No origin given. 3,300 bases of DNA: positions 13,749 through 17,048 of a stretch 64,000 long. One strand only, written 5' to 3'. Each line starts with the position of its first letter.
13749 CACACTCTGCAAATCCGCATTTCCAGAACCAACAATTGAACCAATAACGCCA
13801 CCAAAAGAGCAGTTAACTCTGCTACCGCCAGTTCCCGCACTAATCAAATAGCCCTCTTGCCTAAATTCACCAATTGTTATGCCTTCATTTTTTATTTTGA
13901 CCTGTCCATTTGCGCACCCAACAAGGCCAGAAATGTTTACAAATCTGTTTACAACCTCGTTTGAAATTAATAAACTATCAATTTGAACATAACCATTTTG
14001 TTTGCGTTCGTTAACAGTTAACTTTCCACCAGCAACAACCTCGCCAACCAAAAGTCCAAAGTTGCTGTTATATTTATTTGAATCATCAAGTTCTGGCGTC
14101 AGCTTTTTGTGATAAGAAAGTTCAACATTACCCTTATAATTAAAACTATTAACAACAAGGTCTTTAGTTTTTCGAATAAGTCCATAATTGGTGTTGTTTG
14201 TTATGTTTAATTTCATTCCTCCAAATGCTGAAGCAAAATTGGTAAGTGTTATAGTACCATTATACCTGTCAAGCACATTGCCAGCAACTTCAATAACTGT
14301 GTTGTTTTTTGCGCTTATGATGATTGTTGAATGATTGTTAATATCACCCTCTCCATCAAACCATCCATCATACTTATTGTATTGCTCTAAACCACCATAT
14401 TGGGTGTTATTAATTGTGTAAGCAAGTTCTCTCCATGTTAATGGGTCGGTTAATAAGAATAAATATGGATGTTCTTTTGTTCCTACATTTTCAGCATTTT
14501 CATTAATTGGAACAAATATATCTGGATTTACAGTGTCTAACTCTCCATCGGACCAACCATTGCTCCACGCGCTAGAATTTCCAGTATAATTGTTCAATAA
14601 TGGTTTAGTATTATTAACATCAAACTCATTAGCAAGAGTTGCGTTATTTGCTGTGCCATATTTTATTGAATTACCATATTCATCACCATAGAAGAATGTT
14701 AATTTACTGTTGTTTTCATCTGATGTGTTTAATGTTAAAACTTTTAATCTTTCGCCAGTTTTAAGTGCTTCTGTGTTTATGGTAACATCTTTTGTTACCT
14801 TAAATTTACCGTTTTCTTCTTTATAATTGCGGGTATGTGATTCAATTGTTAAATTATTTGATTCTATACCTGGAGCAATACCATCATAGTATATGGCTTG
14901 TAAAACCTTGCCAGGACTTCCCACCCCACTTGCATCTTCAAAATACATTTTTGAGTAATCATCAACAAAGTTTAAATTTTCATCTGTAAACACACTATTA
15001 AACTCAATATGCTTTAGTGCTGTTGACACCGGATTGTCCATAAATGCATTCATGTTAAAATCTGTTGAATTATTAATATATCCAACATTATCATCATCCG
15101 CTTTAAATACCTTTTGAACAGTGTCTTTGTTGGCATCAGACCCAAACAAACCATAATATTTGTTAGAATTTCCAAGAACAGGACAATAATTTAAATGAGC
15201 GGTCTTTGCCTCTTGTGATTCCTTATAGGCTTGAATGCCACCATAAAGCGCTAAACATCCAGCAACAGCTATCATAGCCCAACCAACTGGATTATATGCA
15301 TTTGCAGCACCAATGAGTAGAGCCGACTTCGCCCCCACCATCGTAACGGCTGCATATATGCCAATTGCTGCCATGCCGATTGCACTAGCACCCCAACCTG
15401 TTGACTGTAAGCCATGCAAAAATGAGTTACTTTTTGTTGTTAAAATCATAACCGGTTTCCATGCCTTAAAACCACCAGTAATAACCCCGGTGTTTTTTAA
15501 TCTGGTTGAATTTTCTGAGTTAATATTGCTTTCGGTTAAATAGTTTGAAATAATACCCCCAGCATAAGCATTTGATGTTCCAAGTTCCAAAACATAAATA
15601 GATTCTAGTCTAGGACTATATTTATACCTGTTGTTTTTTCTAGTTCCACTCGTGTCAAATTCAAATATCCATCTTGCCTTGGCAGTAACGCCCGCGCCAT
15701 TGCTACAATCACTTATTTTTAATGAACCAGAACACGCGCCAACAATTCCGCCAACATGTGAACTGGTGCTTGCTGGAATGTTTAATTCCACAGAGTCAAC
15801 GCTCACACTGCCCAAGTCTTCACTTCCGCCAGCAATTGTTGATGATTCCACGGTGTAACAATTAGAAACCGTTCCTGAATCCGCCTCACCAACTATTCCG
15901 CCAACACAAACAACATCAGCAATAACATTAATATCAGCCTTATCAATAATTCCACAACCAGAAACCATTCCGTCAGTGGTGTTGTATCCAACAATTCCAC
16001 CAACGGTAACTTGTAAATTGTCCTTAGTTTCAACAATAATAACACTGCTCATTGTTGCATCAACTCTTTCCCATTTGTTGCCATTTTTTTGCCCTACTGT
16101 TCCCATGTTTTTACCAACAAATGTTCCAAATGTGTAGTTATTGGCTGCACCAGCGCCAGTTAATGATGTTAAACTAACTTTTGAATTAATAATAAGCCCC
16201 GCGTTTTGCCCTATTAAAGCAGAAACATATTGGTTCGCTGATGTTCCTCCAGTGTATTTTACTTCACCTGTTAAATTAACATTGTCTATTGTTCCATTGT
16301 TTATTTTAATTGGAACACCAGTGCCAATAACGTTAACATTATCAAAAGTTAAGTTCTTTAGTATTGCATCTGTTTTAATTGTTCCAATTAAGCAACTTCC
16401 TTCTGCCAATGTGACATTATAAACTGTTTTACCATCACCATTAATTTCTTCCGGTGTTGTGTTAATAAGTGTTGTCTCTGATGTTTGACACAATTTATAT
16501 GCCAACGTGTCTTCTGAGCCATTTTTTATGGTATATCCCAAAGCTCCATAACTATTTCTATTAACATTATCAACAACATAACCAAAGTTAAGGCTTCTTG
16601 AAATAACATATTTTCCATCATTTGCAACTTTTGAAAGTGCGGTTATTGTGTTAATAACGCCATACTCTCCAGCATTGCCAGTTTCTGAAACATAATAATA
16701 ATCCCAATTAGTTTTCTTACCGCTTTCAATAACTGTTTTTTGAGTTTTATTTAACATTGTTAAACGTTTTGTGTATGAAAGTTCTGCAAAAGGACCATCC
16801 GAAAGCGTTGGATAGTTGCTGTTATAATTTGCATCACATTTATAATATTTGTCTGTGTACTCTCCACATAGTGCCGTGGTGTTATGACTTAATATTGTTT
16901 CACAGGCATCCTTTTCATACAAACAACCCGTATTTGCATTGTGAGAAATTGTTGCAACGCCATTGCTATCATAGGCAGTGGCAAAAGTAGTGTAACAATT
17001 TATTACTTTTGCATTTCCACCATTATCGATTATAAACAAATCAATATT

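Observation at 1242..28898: Tandem giant lipoprotein genes (3,234 aa and 5,956 aa) form a 27.6-kb surface-protein locus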

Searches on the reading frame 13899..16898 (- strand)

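Call 23: search_protein_families(library=pfam, proteins=[window:13899-16898:-], max_evalue=5)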
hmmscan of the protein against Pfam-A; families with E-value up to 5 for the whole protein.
window:13899-16898:- (1000 aa): 2 families
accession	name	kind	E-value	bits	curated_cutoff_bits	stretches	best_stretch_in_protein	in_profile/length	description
PF07581.17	Glug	-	0.014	16.2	20.5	2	331-348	4-22/28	The GLUG motif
PF07332.16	Phage_holin_3_6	-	3.3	8.2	28.4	0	505-559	35-89/116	Putative Actinobacterial Holin-X, holin superfamily III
